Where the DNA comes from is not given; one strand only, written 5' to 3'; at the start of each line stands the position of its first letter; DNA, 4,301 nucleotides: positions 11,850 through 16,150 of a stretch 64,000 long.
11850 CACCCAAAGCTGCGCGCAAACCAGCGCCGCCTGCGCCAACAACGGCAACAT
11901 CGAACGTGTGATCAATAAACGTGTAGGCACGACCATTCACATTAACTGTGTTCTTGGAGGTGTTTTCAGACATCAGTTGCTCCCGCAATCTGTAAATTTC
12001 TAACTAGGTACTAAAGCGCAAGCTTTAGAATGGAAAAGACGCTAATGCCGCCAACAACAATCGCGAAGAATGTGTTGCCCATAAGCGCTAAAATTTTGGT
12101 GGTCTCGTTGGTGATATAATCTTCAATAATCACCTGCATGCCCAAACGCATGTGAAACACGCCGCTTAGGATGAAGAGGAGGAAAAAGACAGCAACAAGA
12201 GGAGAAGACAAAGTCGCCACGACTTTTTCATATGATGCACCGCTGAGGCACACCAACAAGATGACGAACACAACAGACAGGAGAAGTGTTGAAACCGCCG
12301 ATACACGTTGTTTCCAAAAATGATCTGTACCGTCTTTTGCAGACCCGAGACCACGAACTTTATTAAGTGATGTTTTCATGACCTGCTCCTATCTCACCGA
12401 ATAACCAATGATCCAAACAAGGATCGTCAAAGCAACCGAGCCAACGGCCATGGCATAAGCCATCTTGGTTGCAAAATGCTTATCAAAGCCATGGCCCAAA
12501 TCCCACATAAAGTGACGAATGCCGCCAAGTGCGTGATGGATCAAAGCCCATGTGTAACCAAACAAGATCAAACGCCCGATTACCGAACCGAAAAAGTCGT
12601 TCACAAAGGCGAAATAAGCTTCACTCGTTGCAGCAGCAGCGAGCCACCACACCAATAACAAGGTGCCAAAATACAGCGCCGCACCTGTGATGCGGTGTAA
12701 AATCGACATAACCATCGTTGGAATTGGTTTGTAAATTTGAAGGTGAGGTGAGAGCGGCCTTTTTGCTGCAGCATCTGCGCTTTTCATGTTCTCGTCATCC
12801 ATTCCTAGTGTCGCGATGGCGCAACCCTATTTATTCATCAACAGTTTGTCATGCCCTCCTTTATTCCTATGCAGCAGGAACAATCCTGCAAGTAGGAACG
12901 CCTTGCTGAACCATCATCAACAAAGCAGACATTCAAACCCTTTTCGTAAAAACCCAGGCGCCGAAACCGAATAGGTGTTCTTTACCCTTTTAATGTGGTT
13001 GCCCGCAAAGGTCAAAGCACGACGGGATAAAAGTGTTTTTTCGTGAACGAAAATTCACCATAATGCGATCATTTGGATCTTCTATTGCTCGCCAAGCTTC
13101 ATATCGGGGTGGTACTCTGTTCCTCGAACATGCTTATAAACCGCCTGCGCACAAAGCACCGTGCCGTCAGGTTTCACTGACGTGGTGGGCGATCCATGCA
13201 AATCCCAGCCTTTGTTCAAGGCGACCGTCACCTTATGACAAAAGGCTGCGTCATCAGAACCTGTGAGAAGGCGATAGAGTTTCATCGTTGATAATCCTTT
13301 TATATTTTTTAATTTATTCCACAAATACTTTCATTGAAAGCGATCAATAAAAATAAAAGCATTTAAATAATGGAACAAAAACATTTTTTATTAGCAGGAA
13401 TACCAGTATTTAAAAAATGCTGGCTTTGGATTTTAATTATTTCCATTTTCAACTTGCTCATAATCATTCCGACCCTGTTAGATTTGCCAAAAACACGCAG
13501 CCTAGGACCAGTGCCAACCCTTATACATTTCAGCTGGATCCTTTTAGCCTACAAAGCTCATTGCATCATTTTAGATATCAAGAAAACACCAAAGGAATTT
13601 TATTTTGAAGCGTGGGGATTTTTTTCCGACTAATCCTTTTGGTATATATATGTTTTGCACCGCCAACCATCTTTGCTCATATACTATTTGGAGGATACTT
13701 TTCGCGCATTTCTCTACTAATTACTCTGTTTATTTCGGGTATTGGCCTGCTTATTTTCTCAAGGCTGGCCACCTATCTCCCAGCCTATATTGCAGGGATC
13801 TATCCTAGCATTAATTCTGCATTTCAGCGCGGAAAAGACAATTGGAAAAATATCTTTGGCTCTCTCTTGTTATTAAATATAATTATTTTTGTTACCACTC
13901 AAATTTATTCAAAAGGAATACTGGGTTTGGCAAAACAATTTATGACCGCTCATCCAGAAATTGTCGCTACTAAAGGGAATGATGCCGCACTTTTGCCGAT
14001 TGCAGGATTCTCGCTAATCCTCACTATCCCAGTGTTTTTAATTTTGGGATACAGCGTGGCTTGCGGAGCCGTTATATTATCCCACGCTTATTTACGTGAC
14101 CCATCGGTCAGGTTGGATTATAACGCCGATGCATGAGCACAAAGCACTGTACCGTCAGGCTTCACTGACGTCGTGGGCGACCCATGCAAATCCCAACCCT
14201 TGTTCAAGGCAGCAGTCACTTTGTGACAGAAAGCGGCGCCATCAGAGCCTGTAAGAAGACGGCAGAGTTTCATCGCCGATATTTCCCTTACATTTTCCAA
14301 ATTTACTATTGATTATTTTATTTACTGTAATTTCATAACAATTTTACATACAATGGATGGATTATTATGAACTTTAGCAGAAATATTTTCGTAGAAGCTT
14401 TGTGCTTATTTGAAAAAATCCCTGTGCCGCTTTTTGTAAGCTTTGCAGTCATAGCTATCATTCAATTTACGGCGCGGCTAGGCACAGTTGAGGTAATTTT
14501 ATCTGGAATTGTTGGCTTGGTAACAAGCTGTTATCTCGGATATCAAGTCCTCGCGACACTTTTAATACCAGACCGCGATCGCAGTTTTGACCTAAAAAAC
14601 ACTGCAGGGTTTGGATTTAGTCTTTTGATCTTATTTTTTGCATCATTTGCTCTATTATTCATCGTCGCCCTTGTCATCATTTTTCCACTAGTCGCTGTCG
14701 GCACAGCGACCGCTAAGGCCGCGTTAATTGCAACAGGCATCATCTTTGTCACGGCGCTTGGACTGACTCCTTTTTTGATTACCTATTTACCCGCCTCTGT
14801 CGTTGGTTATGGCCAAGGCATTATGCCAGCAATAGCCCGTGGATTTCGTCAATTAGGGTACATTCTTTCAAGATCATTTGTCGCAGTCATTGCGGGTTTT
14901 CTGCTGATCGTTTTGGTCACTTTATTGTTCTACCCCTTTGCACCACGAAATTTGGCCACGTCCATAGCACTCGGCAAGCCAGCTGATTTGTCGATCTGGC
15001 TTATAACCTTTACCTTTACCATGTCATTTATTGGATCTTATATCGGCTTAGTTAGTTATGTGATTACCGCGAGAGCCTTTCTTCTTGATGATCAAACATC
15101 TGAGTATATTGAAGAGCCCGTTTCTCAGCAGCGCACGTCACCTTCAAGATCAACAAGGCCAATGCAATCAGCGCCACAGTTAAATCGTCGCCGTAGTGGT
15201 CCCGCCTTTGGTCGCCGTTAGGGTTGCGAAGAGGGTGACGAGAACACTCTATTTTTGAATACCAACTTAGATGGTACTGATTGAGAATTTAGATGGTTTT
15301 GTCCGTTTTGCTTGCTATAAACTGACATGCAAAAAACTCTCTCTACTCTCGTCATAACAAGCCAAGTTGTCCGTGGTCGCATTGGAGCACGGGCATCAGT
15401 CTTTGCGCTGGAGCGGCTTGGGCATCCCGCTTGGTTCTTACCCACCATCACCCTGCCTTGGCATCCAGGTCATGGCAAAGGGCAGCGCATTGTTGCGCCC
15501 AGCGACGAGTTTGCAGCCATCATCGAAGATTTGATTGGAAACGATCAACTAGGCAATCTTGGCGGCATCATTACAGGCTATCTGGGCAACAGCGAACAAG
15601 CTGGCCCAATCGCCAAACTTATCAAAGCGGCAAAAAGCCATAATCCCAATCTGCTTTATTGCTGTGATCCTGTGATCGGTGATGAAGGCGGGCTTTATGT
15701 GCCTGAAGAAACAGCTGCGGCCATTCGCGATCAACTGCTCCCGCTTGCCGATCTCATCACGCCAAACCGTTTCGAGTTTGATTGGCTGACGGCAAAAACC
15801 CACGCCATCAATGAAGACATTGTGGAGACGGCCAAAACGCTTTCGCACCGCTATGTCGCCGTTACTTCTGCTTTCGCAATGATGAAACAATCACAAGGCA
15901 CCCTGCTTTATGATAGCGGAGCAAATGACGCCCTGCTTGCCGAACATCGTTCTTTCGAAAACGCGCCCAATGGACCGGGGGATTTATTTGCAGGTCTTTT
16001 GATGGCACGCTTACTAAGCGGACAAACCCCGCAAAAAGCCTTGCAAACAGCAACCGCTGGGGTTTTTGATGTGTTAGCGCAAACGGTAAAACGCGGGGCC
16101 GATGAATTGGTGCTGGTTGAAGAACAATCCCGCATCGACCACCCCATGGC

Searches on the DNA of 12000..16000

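Call 58: search_rna_families(source=window, start=12000, end=16000, threshold=evalue, max_evalue=1)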
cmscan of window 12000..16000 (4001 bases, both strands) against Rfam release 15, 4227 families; matches with E-value up to 1: 0.
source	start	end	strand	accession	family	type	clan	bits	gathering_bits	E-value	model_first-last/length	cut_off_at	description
